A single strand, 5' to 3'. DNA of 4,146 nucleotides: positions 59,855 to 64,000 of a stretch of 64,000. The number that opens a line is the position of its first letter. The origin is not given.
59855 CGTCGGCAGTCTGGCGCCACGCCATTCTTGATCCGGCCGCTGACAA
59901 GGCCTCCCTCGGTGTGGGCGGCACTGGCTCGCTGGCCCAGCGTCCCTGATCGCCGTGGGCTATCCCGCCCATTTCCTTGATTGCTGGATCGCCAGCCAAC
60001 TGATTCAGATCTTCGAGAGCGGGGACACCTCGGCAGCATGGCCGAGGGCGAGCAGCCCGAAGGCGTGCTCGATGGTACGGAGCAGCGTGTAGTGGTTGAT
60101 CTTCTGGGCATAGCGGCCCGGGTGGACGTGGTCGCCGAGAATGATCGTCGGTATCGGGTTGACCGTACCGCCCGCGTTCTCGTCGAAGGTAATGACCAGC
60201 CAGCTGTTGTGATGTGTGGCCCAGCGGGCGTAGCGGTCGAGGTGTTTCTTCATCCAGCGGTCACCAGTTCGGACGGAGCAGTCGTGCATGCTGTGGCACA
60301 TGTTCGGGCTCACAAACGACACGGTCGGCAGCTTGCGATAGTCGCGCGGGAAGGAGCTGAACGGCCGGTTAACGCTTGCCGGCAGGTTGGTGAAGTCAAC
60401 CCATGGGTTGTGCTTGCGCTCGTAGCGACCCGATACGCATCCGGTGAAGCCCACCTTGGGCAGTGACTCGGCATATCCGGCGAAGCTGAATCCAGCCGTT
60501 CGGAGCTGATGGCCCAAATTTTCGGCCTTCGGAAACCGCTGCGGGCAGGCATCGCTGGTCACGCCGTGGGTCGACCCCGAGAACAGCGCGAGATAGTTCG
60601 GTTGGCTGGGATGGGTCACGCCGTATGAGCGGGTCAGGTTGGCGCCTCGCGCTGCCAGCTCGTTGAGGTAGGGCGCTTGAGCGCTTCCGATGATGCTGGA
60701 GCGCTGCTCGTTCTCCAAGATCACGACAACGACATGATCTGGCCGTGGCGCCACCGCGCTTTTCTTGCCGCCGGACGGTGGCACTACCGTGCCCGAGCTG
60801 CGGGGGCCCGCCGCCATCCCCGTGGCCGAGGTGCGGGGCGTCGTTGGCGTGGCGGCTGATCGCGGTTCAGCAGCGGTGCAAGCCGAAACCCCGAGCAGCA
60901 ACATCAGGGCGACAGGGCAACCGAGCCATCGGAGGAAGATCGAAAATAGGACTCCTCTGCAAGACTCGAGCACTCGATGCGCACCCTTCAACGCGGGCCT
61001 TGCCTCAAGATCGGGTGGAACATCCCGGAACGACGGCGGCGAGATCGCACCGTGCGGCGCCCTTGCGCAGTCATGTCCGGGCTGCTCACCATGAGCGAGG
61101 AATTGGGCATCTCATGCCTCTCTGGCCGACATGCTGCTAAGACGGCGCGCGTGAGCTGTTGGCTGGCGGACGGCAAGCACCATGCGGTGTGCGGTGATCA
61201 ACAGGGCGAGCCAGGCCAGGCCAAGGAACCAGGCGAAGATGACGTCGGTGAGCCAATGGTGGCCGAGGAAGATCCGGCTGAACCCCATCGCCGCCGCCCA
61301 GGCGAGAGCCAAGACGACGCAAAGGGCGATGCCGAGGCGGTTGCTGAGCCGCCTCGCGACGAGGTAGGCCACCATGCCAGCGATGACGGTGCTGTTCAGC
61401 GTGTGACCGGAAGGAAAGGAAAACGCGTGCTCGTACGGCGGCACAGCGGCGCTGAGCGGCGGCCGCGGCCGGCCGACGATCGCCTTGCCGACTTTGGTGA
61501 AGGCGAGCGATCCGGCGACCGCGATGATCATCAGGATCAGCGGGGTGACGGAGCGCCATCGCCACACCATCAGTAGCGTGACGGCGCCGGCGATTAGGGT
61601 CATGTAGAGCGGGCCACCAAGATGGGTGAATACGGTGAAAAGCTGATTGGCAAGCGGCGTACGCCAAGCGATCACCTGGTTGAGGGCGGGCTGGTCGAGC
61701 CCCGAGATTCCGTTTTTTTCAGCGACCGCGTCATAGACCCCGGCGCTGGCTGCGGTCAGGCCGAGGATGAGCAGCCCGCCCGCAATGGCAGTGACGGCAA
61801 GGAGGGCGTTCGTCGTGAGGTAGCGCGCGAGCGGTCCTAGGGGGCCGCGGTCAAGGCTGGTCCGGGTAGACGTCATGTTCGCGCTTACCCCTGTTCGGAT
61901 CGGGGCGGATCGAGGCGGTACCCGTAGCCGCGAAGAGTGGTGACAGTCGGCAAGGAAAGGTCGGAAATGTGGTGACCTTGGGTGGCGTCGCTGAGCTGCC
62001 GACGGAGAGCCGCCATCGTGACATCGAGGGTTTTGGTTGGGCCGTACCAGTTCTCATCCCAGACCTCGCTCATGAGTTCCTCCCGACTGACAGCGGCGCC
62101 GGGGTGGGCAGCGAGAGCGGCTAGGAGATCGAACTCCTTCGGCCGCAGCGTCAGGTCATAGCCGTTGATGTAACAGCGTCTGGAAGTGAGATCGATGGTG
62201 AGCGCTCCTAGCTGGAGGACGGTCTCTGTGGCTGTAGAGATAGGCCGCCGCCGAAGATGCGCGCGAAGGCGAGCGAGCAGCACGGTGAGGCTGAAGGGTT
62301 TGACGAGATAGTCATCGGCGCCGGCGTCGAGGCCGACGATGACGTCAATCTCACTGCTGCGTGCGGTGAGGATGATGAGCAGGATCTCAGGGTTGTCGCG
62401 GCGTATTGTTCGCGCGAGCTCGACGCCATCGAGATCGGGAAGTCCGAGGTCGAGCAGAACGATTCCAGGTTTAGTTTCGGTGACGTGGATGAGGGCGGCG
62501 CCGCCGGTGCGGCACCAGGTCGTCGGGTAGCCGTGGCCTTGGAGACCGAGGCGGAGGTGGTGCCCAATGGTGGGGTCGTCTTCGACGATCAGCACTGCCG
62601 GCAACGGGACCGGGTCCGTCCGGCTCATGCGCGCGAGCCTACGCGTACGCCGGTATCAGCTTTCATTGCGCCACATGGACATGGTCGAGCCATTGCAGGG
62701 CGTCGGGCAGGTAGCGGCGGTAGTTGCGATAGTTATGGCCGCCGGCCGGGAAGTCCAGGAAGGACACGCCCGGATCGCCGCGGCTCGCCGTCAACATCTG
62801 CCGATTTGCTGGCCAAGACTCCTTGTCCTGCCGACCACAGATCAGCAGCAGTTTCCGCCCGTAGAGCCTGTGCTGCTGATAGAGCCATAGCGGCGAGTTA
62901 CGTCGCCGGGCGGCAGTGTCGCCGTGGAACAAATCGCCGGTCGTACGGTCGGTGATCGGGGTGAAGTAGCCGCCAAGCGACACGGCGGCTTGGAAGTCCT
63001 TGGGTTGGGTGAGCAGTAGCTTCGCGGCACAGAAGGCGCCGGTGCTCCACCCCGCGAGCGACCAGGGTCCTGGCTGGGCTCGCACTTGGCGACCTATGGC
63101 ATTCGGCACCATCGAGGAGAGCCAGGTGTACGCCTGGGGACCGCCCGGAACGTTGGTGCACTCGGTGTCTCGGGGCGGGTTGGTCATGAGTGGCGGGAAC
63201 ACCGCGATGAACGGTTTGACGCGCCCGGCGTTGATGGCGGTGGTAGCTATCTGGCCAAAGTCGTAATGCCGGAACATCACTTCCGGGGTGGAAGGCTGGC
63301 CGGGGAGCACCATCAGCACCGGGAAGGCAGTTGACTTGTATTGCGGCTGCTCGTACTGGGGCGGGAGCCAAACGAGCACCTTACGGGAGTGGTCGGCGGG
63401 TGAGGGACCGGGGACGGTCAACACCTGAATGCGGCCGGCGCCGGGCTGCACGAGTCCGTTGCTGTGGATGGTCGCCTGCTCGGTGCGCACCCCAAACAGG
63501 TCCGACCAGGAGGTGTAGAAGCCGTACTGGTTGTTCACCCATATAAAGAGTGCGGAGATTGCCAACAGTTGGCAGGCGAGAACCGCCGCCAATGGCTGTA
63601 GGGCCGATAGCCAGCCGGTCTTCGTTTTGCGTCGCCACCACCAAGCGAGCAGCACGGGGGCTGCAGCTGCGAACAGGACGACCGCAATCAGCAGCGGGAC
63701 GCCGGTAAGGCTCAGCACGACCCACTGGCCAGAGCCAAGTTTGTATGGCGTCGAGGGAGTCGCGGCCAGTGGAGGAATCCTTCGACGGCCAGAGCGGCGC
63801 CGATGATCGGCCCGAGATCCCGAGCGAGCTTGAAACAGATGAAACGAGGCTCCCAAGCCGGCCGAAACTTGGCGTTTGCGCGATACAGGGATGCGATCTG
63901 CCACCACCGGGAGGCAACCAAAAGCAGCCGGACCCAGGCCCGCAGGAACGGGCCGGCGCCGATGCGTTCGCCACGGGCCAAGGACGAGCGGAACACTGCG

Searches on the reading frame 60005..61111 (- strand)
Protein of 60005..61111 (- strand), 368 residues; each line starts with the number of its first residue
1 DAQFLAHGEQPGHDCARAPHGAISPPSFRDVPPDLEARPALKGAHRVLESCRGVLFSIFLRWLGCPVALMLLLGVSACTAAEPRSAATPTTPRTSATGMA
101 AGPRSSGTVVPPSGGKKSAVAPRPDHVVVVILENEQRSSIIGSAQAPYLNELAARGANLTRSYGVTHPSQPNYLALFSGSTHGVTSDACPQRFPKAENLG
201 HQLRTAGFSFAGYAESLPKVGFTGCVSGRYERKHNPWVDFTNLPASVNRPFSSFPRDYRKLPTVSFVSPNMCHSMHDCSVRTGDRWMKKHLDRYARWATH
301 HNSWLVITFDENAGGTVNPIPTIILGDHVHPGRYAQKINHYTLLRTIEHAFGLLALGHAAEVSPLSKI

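Call 13: search_protein_families(library=pfam, proteins=[window:60005-61111:-])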
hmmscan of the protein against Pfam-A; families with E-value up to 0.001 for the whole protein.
window:60005-61111:- (368 aa): 1 family
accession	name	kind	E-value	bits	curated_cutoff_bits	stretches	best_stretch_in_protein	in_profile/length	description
PF04185.19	Phosphoesterase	-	2.4e-40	139.3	23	1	144-353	105-355/356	Phosphoesterase family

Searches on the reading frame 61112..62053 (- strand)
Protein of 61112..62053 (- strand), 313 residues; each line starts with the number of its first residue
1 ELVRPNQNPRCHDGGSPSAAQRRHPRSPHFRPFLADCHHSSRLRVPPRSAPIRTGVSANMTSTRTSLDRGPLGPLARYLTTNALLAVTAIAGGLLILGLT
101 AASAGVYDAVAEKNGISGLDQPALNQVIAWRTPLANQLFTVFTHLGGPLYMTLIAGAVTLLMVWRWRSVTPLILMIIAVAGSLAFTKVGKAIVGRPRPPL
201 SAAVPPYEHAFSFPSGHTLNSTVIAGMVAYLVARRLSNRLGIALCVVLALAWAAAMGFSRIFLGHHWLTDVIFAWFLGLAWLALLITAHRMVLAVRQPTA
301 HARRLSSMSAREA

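Call 13: search_protein_families(library=pfam, proteins=[window:61112-62053:-])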
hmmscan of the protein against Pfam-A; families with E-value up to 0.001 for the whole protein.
window:61112-62053:- (313 aa): 1 family
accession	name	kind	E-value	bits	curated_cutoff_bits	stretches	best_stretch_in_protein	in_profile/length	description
PF01569.27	PAP2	-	4.2e-23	82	27.2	1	173-289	3-125/130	PAP2 superfamily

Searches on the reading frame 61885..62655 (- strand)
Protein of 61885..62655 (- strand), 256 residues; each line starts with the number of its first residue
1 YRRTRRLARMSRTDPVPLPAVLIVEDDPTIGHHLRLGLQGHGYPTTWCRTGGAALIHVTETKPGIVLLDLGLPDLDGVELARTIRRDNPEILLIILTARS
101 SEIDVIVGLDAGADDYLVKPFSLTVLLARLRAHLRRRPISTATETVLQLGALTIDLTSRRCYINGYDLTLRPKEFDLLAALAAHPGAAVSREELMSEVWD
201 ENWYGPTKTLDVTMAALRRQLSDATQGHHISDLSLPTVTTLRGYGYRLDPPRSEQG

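Call 13: search_protein_families(library=pfam, proteins=[window:61885-62655:-])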
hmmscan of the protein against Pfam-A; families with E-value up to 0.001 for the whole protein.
window:61885-62655:- (256 aa): 2 families
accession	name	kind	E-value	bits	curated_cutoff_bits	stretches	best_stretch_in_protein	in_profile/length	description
PF00072.30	Response_reg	-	4.1e-25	88.6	30.2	1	21-130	1-110/111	Response regulator receiver domain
PF00486.34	Trans_reg_C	-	3.3e-21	75.6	26.2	1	167-248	3-77/77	Transcriptional regulatory protein, C terminal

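Call 20: find_encoding_contigs(protein=window:61885-62628:-, flank=10000, max_places=4)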
Protein window:61885-62628:- (247 aa): no gene with exactly this product is on record in the collection.

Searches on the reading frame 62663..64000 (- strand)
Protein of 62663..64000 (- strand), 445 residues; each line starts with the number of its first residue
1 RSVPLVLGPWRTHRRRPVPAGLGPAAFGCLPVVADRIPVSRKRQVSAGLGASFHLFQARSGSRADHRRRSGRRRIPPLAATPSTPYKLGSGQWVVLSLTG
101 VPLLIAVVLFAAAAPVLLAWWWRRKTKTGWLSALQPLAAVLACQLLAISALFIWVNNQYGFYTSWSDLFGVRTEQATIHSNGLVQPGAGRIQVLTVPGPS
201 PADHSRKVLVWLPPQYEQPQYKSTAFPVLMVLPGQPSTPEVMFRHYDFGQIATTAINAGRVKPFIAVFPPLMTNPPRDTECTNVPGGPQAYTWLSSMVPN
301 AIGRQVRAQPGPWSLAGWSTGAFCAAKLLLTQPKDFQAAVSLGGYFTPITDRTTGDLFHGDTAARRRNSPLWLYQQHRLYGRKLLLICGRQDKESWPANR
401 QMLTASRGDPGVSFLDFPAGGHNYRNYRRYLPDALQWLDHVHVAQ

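Call 13: search_protein_families(library=pfam, proteins=[window:62663-64000:-])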
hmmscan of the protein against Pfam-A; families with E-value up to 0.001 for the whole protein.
window:62663-64000:- (445 aa): 2 families
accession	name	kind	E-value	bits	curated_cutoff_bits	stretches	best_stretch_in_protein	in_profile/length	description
PF00756.26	Esterase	-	2.2e-11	44.5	22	1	203-407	5-176/251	Putative esterase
PF00326.27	Peptidase_S9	-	0.0003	20.8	22.6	1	315-439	68-207/213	Prolyl oligopeptidase family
